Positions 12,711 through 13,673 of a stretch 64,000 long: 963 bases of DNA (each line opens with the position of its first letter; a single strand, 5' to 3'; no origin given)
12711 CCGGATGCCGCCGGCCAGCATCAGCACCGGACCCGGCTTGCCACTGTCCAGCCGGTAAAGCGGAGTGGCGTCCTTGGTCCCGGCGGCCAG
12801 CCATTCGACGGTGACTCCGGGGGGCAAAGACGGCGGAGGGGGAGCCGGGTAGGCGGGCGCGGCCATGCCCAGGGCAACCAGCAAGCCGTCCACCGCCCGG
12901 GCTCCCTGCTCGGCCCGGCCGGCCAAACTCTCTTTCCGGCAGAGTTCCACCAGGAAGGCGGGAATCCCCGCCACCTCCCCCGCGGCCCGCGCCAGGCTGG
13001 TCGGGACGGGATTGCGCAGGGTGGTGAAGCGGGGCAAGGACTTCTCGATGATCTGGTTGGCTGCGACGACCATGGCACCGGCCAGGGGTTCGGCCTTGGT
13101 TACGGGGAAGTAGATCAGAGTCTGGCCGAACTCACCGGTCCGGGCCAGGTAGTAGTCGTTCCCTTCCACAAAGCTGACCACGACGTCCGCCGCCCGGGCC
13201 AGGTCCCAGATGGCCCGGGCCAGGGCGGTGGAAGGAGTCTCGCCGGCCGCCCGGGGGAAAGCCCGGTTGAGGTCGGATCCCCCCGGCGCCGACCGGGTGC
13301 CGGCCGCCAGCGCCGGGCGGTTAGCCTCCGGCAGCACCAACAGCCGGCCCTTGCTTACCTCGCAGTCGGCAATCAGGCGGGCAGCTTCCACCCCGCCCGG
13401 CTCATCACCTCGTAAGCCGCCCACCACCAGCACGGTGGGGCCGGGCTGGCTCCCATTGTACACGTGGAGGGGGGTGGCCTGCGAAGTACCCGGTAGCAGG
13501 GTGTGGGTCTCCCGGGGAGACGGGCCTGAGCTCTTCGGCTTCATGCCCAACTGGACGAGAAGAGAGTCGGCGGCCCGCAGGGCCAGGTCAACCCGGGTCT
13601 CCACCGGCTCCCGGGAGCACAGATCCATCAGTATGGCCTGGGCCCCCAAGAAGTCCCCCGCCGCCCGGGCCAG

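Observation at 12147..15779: Secreted protein with five tandem M14 domains, only the first catalytically competent (four pseudo-peptidase repeats)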

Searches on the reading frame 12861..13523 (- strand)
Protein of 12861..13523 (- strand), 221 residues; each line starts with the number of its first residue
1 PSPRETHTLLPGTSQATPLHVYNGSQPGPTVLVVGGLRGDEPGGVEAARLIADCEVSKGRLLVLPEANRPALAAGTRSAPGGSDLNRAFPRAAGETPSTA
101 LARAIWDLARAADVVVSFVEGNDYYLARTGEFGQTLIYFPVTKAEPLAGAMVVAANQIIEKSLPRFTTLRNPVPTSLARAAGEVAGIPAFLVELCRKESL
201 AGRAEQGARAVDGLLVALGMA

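Call 8: search_solved_structures(query=window:12861-13523:-, max_evalue=1, show_alignments=3)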
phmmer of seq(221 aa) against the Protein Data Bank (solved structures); distinct sequences matched with E-value up to 1: 9.
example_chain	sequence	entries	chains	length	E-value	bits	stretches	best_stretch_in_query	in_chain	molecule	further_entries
3cdx_A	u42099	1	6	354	1.8e-10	43.9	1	20-152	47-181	Succinylglutamatedesuccinylase/aspartoacylase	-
6twl_A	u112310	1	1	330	4.6e-08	36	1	18-121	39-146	N-acetyl-L-2,4-diaminobutyric acid deacetylase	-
6twm_A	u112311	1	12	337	4.7e-08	36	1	18-121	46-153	N-acetyl-L-2,4-diaminobutyric acid deacetylase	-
2qj8_A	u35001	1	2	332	6.8e-08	35.5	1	15-109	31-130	Mlr6093 protein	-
3na6_A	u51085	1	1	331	1.6e-06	30.9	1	22-122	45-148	Succinylglutamate desuccinylase/aspartoacylase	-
4q6m_A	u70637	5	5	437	1.9e-06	30.7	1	18-125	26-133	Conserved hypothetical secreted protein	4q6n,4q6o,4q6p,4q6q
4wck_A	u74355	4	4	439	4.6e-06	29.5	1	27-125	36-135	Conserved hypothetical secreted protein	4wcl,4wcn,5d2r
4wcm_A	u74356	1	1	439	6.3e-06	29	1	27-125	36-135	Conserved hypothetical secreted protein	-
8kc8_A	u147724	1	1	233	0.084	15.6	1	14-76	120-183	De novo design protein -T11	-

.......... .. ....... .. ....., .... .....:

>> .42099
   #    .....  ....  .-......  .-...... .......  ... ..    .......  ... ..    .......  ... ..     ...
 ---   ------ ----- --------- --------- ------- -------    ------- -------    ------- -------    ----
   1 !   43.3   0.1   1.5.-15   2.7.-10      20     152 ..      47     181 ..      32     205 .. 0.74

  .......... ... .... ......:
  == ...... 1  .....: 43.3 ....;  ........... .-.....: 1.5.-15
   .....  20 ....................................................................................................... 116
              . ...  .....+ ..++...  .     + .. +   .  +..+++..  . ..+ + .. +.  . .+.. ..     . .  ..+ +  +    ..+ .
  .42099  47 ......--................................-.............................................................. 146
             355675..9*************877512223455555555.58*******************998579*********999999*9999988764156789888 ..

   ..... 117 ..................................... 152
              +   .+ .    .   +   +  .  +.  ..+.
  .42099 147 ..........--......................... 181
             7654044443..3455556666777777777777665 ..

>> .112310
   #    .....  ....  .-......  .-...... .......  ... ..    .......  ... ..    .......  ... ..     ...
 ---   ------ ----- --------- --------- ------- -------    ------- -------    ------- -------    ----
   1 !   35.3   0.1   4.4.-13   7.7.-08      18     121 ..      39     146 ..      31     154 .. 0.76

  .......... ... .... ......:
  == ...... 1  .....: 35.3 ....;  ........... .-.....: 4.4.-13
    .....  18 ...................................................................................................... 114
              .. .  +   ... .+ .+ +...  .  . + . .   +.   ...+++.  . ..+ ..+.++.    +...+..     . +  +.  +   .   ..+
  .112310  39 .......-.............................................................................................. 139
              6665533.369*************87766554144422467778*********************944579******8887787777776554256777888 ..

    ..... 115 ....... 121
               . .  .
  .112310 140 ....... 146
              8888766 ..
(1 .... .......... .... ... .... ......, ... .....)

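Call 33: search_protein_representatives(alignment_id=A1)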
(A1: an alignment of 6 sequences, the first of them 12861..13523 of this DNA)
Query: 6 sequences, 225 profile positions. Proteins with E-value up to 0.001 (for the whole library): 5947; up to 1e-10: 1699; up to 1e-30: 355. The best 150 are listed.
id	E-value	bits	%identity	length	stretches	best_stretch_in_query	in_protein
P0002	0.0e+00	1447.5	-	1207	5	2-225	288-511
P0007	1.8e-232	782.7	-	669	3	2-225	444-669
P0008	1.1e-186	632.9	-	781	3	5-224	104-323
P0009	3.2e-186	631.4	-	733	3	5-225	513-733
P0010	1.8e-175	596.3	-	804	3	6-224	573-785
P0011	4.3e-150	513.2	-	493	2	9-225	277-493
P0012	1.2e-136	469.3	-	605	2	4-224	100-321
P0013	2.1e-128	442.3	-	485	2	6-225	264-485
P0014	1.8e-124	429.5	-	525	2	4-225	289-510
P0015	4.3e-118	408.6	-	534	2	4-225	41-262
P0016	7.6e-117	404.5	-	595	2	4-225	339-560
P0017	5.4e-110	382.1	-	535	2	4-224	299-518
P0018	1.3e-104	364.5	-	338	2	3-225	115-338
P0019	3.9e-99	346.6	-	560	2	3-224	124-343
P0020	7.2e-86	303.2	-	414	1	3-225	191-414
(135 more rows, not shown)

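Call 35: predict_structure(alignment_id=A1)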
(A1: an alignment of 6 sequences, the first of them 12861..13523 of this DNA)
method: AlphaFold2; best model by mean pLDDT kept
length: 221 residues; sequences in the alignment: 6
mean_pLDDT: 79.2   pTM: 0.83
mean pLDDT of the five models: 79.2, 75.8, 73.6, 72.1, 67.8
residues with pLDDT >= 90: 51; 70-90: 113; 50-70: 52; < 50: 5
segments of 3 or more residues with pLDDT < 50: 130-133
pLDDT, mean of each block of 10 residues (from residue 1): 81 92 91 88 87 87 92 80 81 87 91 83 56 53 72 77 63 74 68 71 84 88 76
secondary structure, 60 per line:
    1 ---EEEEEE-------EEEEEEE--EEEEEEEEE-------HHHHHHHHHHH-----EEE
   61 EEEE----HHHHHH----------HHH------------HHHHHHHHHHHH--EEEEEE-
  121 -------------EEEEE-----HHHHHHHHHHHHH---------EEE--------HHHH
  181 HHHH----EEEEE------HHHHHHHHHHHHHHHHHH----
elements in order: E4-9 E17-23 E26-34 H42-52 E58-64 H69-74 H100-111 E114-119 E134-138 H144-156 E166-168 H177-184 E189-193 H200-217

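Call 39: fold_search(model_id=the predicted structure, library=pdb)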
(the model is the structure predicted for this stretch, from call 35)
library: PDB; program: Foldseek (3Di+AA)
matches with E <= 10: 883; with E <= 0.001: 64
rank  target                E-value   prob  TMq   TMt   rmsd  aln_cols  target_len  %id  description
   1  3na6                  1.9e-09  1.00  0.58  0.40   8.0       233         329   24  Crystal structure of a succinylglutamate desuccinylase (TM1040_2694) from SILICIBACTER SP. TM1040 at 2.00 A resolution (released 2010-07-28)
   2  6twm_D                2.3e-09  1.00  0.61  0.43   7.8       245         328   22  Product bound structure of the Ectoine utilization protein EutE (DoeB) from Ruegeria pomeroyi (released 2020-05-20)
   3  6twm_J                3.4e-09  1.00  0.62  0.44   7.6       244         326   23  Product bound structure of the Ectoine utilization protein EutE (DoeB) from Ruegeria pomeroyi (released 2020-05-20)
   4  6twm_F                5.0e-09  1.00  0.62  0.43   7.7       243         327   22  Product bound structure of the Ectoine utilization protein EutE (DoeB) from Ruegeria pomeroyi (released 2020-05-20)
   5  3cdx_B                5.7e-09  1.00  0.62  0.43   6.4       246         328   24  Crystal structure of succinylglutamatedesuccinylase/aspartoacylase from Rhodobacter sphaeroides (released 2008-03-11)
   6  6twm_C                6.0e-09  1.00  0.60  0.43   7.6       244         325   23  Product bound structure of the Ectoine utilization protein EutE (DoeB) from Ruegeria pomeroyi (released 2020-05-20)
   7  6twm_E                6.4e-09  1.00  0.62  0.44   7.9       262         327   21  Product bound structure of the Ectoine utilization protein EutE (DoeB) from Ruegeria pomeroyi (released 2020-05-20)
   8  3cdx_F                1.2e-08  1.00  0.62  0.44   6.1       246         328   23  Crystal structure of succinylglutamatedesuccinylase/aspartoacylase from Rhodobacter sphaeroides (released 2008-03-11)
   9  3cdx_E                2.0e-08  1.00  0.61  0.43   6.1       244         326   22  Crystal structure of succinylglutamatedesuccinylase/aspartoacylase from Rhodobacter sphaeroides (released 2008-03-11)
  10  3cdx_A                2.0e-08  1.00  0.59  0.42   6.7       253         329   23  Crystal structure of succinylglutamatedesuccinylase/aspartoacylase from Rhodobacter sphaeroides (released 2008-03-11)
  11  6twm_A                2.2e-08  1.00  0.60  0.42   7.8       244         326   22  Product bound structure of the Ectoine utilization protein EutE (DoeB) from Ruegeria pomeroyi (released 2020-05-20)
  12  3cdx_D                2.8e-08  1.00  0.63  0.45   5.8       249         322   24  Crystal structure of succinylglutamatedesuccinylase/aspartoacylase from Rhodobacter sphaeroides (released 2008-03-11)
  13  3cdx_C                3.4e-08  1.00  0.59  0.42   6.8       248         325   24  Crystal structure of succinylglutamatedesuccinylase/aspartoacylase from Rhodobacter sphaeroides (released 2008-03-11)
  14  6twm_L                5.7e-08  1.00  0.58  0.42   7.6       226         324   24  Product bound structure of the Ectoine utilization protein EutE (DoeB) from Ruegeria pomeroyi (released 2020-05-20)
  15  3b2y_B                1.1e-07  1.00  0.60  0.52   6.5       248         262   16  CRYSTAL STRUCTURE OF a putative metallopeptidase (SDEN_2526) FROM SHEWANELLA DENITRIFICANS OS217 AT 1.74 A RESOLUTION (released 2007-11-27)
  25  6twl                  4.7e-06  1.00  0.60  0.45   6.1       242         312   23  Apo structure of the Ectoine utilization protein EutE (DoeB) from Ruegeria pomeroyi (released 2020-05-20)
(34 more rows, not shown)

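Call 54: search_protein_families(library=pfam, alignment_id=A3, max_evalue=0.001)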
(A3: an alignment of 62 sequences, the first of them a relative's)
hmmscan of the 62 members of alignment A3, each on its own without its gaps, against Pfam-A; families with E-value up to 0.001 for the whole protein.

A. member 1, P0020 (414 aa): 4 families
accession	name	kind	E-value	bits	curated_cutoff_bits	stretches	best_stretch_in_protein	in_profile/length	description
PF24827.1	AstE_AspA_cat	-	1.8e-16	60.7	25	1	217-319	1-112/192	Succinylglutamate desuccinylase/Aspartoacylase catalytic domain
PF00041.27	fn3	-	4.7e-14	52.8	25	1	98-171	3-75/84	Fibronectin type III domain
PF17033.10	Peptidase_M99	-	9.8e-11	42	27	1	218-319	36-136/267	Carboxypeptidase controlling helical cell shape catalytic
PF25059.1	FN3_DSCAM-DSCAML_C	-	3.4e-05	24.5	39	1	115-181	13-81/89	DSCAM/DSCAML C-terminal Fn3-like domain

B. families by the number of members that match (of 62 scanned): 27 families (the first 25 are shown)
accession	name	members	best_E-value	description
PF24827.1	AstE_AspA_cat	62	4.3e-42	Succinylglutamate desuccinylase/Aspartoacylase catalytic domain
PF17033.10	Peptidase_M99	48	2.7e-23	Carboxypeptidase controlling helical cell shape catalytic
PF09825.15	BPL_N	28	1.3e-18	Biotin-protein ligase, N terminal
PF06283.17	ThuA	19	6.5e-10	Trehalose utilisation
PF01965.30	DJ-1_PfpI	4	7.5e-06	DJ-1/PfpI family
PF00246.29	Peptidase_M14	4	1.8e-05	Zinc carboxypeptidase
PF07685.20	GATase_3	4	0.00031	CobB/CobQ-like glutamine amidotransferase domain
PF01471.23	PG_binding_1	3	3.3e-73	Putative peptidoglycan binding domain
PF00041.27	fn3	2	4.5e-24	Fibronectin type III domain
PF09374.15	PG_binding_3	2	4.9e-20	Predicted Peptidoglycan domain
PF08823.16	PG_binding_2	2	7.4e-18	Putative peptidoglycan binding domain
PF13768.12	VWA_3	2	5.9e-12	von Willebrand factor type A domain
PF25059.1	FN3_DSCAM-DSCAML_C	2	7.6e-08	DSCAM/DSCAML C-terminal Fn3-like domain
PF13519.12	VWA_2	2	7.9e-08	von Willebrand factor type A domain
PF00092.34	VWA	2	7e-07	von Willebrand factor type A domain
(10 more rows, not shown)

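Call 55: find_encoding_contigs(protein=P0008, flank=8000, max_places=1)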
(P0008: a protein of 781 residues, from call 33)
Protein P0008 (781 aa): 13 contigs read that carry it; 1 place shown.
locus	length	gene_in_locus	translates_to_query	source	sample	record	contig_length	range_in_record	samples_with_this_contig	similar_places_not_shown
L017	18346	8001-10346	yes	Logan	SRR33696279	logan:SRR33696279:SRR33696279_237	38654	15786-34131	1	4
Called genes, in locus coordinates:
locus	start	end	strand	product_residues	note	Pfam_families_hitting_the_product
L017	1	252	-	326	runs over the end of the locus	PF01263:Aldose_epim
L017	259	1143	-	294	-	PF01063:Aminotran_4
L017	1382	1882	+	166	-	PF02417:Chromate_transp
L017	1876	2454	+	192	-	PF02417:Chromate_transp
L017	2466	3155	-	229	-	PF00596:Aldolase_II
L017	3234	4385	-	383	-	PF14398:ATPgrasp_YheCD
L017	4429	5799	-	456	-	PF14397:ATPgrasp_ST (faint), PF14398:ATPgrasp_YheCD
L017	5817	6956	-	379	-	PF14397:ATPgrasp_ST (faint), PF14398:ATPgrasp_YheCD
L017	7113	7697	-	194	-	PF10628:CotE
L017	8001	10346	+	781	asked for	PF17033:Peptidase_M99 (weak), PF24827:AstE_AspA_cat, PF17033:Peptidase_M99, PF24827:AstE_AspA_cat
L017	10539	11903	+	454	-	PF14395:COOH-NH2_lig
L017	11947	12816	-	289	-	PF01545:Cation_efflux, PF16916:ZT_dimer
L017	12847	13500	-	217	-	PF01895:PhoU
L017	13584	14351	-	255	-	PF00702:Hydrolase, PF13344:Hydrolase_6, PF13419:HAD_2 (faint), PF13242:Hydrolase_like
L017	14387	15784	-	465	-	PF09861:Lar_N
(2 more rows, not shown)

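Call 56: find_encoding_contigs(protein=P0010, flank=8000, max_places=1)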
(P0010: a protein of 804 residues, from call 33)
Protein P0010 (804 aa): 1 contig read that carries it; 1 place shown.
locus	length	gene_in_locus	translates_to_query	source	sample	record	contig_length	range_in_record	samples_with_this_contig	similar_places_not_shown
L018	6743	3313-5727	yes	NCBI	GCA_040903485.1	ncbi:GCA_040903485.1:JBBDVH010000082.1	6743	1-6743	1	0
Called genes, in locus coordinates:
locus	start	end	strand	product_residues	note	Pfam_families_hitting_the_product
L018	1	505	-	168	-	?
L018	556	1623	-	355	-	PF14398:ATPgrasp_YheCD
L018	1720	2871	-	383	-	PF14398:ATPgrasp_YheCD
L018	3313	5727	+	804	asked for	PF17033:Peptidase_M99, PF24827:AstE_AspA_cat, PF17033:Peptidase_M99, PF24827:AstE_AspA_cat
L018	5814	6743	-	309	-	PF14398:ATPgrasp_YheCD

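Call 82: find_encoding_contigs(protein=P0012, flank=8000, max_places=1)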
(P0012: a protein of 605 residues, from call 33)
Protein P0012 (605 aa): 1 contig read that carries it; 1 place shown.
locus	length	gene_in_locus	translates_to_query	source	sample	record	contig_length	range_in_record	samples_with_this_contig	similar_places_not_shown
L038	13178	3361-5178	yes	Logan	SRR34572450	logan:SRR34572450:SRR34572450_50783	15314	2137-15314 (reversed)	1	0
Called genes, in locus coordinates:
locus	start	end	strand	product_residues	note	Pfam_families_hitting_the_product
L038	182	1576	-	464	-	PF14398:ATPgrasp_YheCD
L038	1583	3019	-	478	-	PF14398:ATPgrasp_YheCD, PF14397:ATPgrasp_ST (faint)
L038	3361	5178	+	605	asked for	PF17033:Peptidase_M99 (faint), PF24827:AstE_AspA_cat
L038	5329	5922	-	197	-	PF10628:CotE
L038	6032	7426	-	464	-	PF14395:COOH-NH2_lig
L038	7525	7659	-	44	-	-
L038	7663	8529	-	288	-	PF12974:Phosphonate-bd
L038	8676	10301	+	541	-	PF03734:YkuD, PF07833:Cu_amine_oxidN1 (faint)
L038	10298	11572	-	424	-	PF00395:SLH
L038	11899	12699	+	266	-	PF04402:SIMPL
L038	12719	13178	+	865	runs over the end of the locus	?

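Call 83: find_encoding_contigs(protein=P0014, flank=8000, max_places=1)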
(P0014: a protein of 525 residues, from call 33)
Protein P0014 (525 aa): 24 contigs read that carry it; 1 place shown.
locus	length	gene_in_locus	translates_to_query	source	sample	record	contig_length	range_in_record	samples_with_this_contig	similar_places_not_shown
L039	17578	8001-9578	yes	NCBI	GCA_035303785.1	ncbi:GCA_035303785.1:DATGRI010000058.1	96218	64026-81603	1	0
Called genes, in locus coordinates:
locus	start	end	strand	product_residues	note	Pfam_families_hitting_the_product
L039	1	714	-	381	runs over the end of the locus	PF22746:SHOCT-like_DUF2089-C, PF13349:DUF4097 (weak)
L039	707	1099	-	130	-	PF22747:Zn_ribbon_DUF2089, PF09862:DUF2089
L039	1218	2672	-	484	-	PF14395:COOH-NH2_lig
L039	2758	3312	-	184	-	PF10628:CotE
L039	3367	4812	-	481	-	PF14395:COOH-NH2_lig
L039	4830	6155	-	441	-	PF14398:ATPgrasp_YheCD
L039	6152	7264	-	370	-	PF14398:ATPgrasp_YheCD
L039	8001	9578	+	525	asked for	PF00246:Peptidase_M14 (faint), PF17033:Peptidase_M99, PF24827:AstE_AspA_cat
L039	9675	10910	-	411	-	PF14398:ATPgrasp_YheCD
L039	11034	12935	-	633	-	PF01541:GIY-YIG, PF27096:UvrC_M, PF02151:UVR, PF22920:UvrC_RNaseH, PF08459:UvrC_RNaseH_dom, PF00633:HHH (faint), PF12826:HHH_2 (weak), PF14520:HHH_5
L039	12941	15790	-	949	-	PF00005:ABC_tran (faint), PF02463:SMC_N (faint), PF13191:AAA_16 (faint), PF13481:AAA_25 (faint), PF13555:AAA_29 (faint), PF20703:nSTAND1 (faint), PF17760:UvrA_inter, PF17755:UvrA_DNA-bind, +2 more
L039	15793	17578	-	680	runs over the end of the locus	PF00270:DEAD (faint), PF04851:ResIII, PF17757:UvrB_inter, PF27431:UvrB_3rd, PF00271:Helicase_C, PF12344:UvrB, PF02151:UVR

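Call 84: find_encoding_contigs(protein=P0015, flank=8000, max_places=1)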
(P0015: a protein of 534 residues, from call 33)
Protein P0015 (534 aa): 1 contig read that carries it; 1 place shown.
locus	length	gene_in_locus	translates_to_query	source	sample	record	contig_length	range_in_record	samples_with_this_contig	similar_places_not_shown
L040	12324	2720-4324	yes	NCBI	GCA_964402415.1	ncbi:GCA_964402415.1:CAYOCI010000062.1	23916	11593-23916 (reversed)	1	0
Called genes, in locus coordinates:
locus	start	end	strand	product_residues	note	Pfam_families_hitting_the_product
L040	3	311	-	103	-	?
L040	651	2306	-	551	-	PF01019:G_glu_transpept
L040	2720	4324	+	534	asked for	PF17033:Peptidase_M99 (weak), PF24827:AstE_AspA_cat, PF17033:Peptidase_M99 (weak)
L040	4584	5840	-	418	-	PF00089:Trypsin, PF13365:Trypsin_2, PF13180:PDZ_2 (weak)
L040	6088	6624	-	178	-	PF10646:Germane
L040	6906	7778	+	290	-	PF01471:PG_binding_1, PF01476:LysM, PF07486:Hydrolase_2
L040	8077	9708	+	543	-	PF07758:DUF1614, PF07454:SpoIIP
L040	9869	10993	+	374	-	PF14398:ATPgrasp_YheCD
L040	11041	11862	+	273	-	PF01784:DUF34_NIF3 (faint)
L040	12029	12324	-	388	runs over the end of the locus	PF25198:Spore_GerAC_N, PF05504:Spore_GerAC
